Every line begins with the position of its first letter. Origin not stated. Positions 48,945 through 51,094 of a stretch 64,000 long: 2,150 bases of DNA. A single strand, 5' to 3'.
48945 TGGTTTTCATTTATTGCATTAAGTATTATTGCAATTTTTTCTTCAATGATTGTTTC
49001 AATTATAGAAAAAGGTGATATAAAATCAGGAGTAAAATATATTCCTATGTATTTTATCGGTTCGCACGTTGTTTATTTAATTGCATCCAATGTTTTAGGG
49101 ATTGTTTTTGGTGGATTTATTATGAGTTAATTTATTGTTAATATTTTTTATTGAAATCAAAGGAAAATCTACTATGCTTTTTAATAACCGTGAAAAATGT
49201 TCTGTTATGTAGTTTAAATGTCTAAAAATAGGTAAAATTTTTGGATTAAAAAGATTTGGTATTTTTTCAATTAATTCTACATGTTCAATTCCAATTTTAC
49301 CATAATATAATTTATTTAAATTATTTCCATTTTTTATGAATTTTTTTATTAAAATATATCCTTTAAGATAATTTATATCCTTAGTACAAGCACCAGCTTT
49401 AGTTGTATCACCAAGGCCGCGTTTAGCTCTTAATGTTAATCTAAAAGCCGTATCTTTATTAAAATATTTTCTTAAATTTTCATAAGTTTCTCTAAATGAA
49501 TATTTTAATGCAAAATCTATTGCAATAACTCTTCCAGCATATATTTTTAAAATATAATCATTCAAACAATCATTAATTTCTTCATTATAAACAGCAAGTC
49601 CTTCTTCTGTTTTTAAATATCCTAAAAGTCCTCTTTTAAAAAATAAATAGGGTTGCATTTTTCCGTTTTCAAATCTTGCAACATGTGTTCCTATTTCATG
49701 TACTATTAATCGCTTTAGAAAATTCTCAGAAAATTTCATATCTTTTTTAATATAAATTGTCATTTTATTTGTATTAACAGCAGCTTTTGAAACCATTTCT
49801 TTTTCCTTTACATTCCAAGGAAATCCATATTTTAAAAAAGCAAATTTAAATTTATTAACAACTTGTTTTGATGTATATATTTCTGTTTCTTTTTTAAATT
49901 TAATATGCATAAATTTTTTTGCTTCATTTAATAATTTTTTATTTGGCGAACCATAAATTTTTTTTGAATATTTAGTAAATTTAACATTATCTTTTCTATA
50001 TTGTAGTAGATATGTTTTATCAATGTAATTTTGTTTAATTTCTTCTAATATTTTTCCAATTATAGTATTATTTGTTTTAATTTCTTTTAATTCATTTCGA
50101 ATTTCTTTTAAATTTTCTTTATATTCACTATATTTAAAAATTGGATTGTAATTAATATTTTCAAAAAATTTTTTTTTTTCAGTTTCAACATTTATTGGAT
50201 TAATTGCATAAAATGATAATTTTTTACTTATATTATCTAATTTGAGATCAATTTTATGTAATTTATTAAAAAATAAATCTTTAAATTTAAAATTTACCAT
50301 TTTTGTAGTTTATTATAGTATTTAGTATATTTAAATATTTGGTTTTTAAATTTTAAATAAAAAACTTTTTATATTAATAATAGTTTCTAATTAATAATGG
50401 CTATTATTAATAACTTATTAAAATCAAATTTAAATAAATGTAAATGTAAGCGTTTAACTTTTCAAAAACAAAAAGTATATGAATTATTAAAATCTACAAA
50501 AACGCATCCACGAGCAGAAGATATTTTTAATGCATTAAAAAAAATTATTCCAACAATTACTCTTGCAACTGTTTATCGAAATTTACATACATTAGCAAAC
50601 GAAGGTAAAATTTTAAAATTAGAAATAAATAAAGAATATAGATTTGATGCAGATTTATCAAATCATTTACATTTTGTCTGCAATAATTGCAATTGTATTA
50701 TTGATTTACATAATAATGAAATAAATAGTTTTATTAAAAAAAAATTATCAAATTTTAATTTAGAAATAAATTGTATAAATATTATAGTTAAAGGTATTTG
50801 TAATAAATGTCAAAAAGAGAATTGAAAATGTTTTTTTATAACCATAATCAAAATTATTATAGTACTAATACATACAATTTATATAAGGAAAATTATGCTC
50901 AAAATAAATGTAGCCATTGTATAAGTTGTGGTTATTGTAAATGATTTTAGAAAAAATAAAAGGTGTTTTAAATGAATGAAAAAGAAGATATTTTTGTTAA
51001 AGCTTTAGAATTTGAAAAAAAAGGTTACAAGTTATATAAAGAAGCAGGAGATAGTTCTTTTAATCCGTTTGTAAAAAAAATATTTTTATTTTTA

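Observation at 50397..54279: Fur/PerR-headed oxidative stress island: ferritin-like protein, rubrerythrin, reverse rubrerythrin, desulfoferrodoxin, Ogg, plus an FTR-like protein and thioredoxin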

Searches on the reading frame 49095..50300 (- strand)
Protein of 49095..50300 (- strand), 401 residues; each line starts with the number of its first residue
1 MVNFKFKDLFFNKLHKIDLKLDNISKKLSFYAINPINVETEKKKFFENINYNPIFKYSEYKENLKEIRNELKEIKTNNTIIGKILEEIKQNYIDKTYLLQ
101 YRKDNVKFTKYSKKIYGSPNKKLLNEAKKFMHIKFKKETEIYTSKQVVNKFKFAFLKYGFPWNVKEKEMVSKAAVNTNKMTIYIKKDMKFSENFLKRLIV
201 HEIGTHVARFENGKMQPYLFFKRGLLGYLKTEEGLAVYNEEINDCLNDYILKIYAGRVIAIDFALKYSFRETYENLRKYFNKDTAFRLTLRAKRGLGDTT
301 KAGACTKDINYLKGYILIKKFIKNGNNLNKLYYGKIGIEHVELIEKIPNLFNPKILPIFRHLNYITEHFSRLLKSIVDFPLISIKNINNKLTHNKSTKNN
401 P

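Call 3: search_protein_families(library=pfam, proteins=[window:49095-50300:-], max_evalue=0.01)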
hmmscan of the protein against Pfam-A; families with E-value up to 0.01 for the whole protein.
window:49095-50300:- (401 aa): 2 families
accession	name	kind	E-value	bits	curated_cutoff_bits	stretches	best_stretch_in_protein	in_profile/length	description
PF08014.17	MATCAP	-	3.5e-52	178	27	1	48-364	7-352/365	Microtubule-associated tyrosine carboxypeptidase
PF10046.14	BLOC1_2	-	0.0067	17.2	33.4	1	26-90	5-69/96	Biogenesis of lysosome-related organelles complex-1 subunit 2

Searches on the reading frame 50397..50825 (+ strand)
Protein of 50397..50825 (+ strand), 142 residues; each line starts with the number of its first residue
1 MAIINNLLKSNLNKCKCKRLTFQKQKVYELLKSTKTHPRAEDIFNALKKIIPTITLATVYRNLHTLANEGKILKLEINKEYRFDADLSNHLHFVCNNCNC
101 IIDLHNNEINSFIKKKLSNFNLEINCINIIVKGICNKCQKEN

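Call 3: search_protein_families(library=pfam, proteins=[window:50397-50825:+], max_evalue=0.01)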
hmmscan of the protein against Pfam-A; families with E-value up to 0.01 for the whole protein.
window:50397-50825:+ (142 aa): 2 families
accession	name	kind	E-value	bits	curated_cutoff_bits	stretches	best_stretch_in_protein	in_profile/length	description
PF01475.25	FUR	-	3.1e-24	85.9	23.1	1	19-129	5-118/121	Ferric uptake regulator family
PF07106.19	TBPIP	-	0.0033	17.7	22.8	1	24-76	3-52/62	TBPIP/Hop2 winged helix domain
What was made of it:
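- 50397..50825 (+): Fur-family regulator, PerR-like (142 aa). PF01475 (call 3).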

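Call 40: search_solved_structures(query=window:50397-50825:+, show_alignments=2, max_evalue=0.001)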
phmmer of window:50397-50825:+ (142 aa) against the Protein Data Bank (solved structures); distinct sequences matched with E-value up to 0.001: 22.
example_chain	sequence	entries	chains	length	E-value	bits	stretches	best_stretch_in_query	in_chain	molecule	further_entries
2fe3_A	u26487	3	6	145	8.1e-18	67.8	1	18-141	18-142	Peroxide operon regulator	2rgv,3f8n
4i7h_A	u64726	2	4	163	4.3e-14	55.7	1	18-140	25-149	peroxide stress sensing regulator | Peroxide stress regulator PerR, FUR family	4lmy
6dk4_A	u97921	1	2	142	2.6e-12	50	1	20-139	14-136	Ferric uptake regulation protein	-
9ire_A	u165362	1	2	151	1.4e-10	44.4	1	9-140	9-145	Ferric uptake regulation protein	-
3eyy_A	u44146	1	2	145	3.2e-10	43.2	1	9-139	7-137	Putative iron uptake regulatory protein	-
5nbc_A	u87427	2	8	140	1.7e-09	40.8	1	24-140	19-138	Ferric uptake regulation protein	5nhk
2o03_A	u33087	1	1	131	1.6e-07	34.4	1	19-139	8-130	probable Zinc uptake regulation protein FurB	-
6d57_A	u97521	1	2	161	2.9e-07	33.6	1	19-140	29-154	Ferric uptake regulation protein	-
4ets_A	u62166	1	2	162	3e-07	33.6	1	19-140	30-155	Ferric uptake regulation protein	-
2xig_A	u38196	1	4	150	4.5e-07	33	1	11-140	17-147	FERRIC UPTAKE REGULATION PROTEIN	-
1mzb_A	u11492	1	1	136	7.4e-07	32.3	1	10-123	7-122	ferric uptake regulation protein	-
2w57_A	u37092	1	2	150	1e-06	31.8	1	19-136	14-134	FERRIC UPTAKE REGULATION PROTEIN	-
6h1c_A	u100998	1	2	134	1.6e-06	31.2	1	11-129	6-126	Ferric uptake regulation protein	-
8j6w_A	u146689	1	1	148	3.4e-06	30.1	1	18-135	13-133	Ferric uptake regulation protein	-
3mwm_A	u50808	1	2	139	2.1e-05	27.6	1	19-118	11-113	Putative metal uptake regulation protein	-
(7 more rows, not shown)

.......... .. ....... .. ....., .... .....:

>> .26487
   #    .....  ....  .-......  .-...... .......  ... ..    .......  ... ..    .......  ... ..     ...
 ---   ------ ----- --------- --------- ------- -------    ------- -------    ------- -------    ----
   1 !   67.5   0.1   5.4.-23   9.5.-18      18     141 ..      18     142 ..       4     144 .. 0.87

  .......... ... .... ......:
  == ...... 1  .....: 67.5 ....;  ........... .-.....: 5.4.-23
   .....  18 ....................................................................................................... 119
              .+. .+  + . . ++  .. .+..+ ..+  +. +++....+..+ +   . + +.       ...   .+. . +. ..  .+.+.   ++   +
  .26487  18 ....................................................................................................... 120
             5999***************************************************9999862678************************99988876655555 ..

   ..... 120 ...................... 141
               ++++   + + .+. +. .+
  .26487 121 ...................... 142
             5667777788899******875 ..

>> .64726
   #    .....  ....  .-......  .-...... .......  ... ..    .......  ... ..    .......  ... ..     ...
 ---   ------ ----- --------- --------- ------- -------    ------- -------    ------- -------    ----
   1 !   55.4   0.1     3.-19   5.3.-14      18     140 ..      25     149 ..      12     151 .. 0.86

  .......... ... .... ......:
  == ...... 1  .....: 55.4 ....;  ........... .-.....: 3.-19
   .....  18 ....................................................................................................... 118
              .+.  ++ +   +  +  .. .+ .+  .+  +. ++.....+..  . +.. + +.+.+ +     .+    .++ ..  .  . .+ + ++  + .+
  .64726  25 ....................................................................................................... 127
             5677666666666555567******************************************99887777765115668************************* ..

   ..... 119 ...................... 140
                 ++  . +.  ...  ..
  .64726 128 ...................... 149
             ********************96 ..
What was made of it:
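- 50397..50825 (+): Best solved relatives are PerR: 2fe3 at 67.8 bits against 50 bits for the best Fur (call 40).
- On PerR (Fur family): All five align in the 2fe3 alignment (call 40).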

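Call 71: search_protein_families(library=ncbifam, proteins=[window:50397-50825:+], max_evalue=0.001)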
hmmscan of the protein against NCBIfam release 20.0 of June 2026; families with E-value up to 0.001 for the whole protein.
window:50397-50825:+ (142 aa): 10 families
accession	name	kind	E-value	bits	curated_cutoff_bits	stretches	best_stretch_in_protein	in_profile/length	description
NF052545.1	TransRegPerRClab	equivalog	4.2e-28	98.1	180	1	14-141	9-137/138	transcriptional regulator PerR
NF047406.1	TransRegPerRTherm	equivalog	6e-28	97.7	200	1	17-141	3-128/130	manganese-dependent transcriptional regulator PerR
NF051892.1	TransRegFurBacil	equivalog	2.9e-16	59.9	220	1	8-141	8-146/149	ferric iron uptake transcriptional regulator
NF008646.0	PRK11639.1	equivalog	3.6e-11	43.1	167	1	14-140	18-148/171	zinc uptake transcriptional repressor Zur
NF045677.1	FeRespRegIrr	equivalog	4.3e-11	43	170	1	19-132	10-124/127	Fur family transcriptional regulator Irr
NF051891.1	TransRegFurHelico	equivalog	8e-11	42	200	1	6-140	12-147/148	ferric iron uptake transcriptional regulator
NF045678.1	TransRegIrrA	equivalog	2.3e-10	40.5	150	1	19-110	19-112/138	iron response transcriptional regulator IrrA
NF047462.1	FUR_perox_PerRA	exception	5.5e-10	39.9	200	1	19-116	18-117/142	peroxide-responsive transcriptional repressor PerRA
NF006999.0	PRK09462.1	equivalog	1.3e-09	37.8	146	1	18-138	13-136/148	ferric iron uptake transcriptional regulator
NF047461.1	FUR_perox_PerRB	exception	0.00014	21.8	250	1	20-133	28-140/143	peroxide-responsive transcriptional repressor PerRB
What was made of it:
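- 50397..50825 (+): NCBIfam PerR models score 98 bits against 60 for Fur, but this is below the equivalog cut-offs (call 71).
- PerR-like character: best PDB and NCBIfam matches are PerR, and the five regulatory ligands are kept (calls 40, 71). The best matches in both PDB and NCBIfam are PerR proteins, by about 18-38 bits over Fur (calls 40, 71).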

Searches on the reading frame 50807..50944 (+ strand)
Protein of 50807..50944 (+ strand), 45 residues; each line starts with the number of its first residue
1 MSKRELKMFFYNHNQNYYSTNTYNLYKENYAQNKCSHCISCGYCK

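Call 3: search_protein_families(library=pfam, proteins=[window:50807-50944:+], max_evalue=0.01)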
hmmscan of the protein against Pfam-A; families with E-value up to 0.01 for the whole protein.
window:50807-50944:+ (45 aa): 0 families

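Call 27: search_protein_families(library=ncbifam, proteins=[window:50807-50941:+], max_evalue=1)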
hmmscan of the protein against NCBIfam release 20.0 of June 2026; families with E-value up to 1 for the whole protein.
seq(45 aa): 0 families
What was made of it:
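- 50828..50944 (+): Small ORF of 38 aa (45 aa if it starts at 50807). The N-terminus is rich in Tyr/Asn/Ser and the C-terminus reads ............. No family is known. No Pfam or NCBIfam hit (calls 3, 27).
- Tried and rejected: There is no Pfam or NCBIfam hit (calls 3, 27).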

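Call 31: find_homologous_proteins(query=A3, max_evalue=10)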
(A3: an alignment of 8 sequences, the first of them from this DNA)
Query A3 (8 sequences) (45 aa, profile of the alignment): 2 proteins with E <= 10 among 21 candidates.
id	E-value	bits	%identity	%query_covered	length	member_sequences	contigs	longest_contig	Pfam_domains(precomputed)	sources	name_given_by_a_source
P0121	1.1e-9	56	32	58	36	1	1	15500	-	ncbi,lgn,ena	-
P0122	3.8e-4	39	67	47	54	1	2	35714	-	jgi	jgi:hypothetical protein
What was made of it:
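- Tried and rejected: It returned only two copies already known from the loci (call 31), because such ORFs are rarely called.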
